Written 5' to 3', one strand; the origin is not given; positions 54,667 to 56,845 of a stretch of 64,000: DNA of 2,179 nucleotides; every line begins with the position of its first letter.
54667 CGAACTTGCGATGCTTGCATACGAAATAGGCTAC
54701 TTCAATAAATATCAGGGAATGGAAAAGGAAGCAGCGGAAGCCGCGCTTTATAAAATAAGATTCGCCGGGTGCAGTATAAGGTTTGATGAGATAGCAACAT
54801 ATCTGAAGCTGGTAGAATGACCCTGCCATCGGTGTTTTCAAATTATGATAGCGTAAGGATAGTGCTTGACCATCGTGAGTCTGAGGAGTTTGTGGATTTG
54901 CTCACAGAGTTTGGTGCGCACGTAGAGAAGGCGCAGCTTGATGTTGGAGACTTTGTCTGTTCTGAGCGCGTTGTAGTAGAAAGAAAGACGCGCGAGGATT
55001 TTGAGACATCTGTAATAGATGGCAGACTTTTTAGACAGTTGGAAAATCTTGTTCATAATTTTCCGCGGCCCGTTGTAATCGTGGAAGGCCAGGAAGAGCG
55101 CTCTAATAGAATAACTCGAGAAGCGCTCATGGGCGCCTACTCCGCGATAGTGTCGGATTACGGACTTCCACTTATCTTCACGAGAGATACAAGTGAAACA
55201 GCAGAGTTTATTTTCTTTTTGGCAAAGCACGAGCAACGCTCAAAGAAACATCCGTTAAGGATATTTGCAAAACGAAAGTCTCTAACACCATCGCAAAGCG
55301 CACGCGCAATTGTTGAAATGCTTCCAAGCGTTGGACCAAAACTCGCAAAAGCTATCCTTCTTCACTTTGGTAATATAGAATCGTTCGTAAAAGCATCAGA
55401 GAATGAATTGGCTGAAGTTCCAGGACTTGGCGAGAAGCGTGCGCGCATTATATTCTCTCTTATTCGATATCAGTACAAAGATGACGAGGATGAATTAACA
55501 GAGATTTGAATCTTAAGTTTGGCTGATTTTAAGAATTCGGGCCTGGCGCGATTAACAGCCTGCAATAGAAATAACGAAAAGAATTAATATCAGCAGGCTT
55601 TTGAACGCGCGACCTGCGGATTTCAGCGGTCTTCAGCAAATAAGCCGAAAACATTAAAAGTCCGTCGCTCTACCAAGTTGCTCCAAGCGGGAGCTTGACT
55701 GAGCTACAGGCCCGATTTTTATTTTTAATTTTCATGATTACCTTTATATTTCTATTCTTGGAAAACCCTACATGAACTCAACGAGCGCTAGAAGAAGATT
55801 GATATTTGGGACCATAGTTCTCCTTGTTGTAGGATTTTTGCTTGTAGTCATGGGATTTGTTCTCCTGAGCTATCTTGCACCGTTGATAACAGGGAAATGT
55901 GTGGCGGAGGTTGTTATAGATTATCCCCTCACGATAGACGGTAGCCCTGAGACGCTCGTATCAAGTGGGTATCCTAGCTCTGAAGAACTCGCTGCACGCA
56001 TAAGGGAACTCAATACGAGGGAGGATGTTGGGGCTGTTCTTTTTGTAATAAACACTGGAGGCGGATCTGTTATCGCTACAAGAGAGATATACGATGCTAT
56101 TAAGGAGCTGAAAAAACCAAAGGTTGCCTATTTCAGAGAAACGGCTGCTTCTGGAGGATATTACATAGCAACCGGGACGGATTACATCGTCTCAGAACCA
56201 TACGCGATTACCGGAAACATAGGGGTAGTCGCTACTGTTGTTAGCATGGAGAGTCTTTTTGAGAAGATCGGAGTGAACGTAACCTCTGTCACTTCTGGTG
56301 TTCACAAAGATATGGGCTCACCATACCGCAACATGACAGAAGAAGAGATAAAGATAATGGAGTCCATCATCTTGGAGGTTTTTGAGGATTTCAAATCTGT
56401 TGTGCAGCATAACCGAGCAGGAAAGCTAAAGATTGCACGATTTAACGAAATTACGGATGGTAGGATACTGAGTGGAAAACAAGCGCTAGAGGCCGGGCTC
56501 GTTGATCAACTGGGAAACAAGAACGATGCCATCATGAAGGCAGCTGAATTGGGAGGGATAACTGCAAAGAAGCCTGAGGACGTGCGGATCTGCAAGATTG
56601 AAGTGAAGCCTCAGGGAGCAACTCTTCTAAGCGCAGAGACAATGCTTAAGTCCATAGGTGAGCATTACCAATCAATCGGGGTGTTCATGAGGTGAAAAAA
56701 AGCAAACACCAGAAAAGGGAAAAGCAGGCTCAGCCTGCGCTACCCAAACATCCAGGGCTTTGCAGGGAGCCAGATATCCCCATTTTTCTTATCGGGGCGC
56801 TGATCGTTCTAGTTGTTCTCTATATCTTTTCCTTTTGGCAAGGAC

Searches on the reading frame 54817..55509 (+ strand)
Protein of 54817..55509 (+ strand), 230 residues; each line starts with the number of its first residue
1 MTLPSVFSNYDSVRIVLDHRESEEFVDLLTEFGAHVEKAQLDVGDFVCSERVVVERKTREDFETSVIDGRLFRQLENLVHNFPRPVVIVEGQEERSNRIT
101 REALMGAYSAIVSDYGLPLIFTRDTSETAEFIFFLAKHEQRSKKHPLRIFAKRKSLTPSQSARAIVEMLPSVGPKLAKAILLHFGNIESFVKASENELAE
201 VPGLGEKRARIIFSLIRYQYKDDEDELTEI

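Call 47: search_protein_families(library=pfam, proteins=[window:54817-55509:+], max_evalue=0.0001)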
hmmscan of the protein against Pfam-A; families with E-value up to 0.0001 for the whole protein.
window:54817-55509:+ (230 aa): 4 families
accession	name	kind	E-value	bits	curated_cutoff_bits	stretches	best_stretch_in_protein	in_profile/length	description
PF02732.21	ERCC4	-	2.3e-26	92.8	24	1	18-133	2-138/140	ERCC4 domain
PF14520.12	HHH_5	-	2.6e-10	41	27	1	169-210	7-49/57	Helix-hairpin-helix domain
PF12826.13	HHH_2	-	4.1e-08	33.7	27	1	170-212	9-51/64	Helix-hairpin-helix motif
PF00633.29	HHH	-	2.6e-07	30.6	24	0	189-214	4-29/30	Helix-hairpin-helix motif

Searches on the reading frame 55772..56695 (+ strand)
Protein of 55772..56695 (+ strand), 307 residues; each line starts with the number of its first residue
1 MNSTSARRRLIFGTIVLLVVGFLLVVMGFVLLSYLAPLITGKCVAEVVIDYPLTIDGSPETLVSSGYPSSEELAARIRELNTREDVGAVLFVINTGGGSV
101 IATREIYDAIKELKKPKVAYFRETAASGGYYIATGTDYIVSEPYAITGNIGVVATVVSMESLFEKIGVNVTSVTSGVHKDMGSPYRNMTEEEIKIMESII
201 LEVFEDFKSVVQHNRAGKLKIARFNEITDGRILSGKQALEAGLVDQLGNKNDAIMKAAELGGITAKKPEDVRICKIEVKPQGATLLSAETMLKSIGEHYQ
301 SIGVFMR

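Call 47: search_protein_families(library=pfam, proteins=[window:55772-56695:+], max_evalue=0.0001)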
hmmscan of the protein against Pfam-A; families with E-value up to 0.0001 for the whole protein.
window:55772-56695:+ (307 aa): 4 families
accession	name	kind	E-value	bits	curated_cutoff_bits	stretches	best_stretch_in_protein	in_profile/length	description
PF01343.23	Peptidase_S49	-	1.4e-40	139.2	24.9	1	111-261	3-151/154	Peptidase family S49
PF25145.1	NfeD1b_N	-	3e-09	37.2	40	1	83-153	28-98/189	NfeD1b, N-terminal domain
PF00574.28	CLP_protease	-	1.2e-07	32.2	20.2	1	71-137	31-97/182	Clp protease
PF01972.22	SDH_protease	-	8.9e-05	22.1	31.3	0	70-151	78-156/286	ClpP-like SDH-type serine proteinase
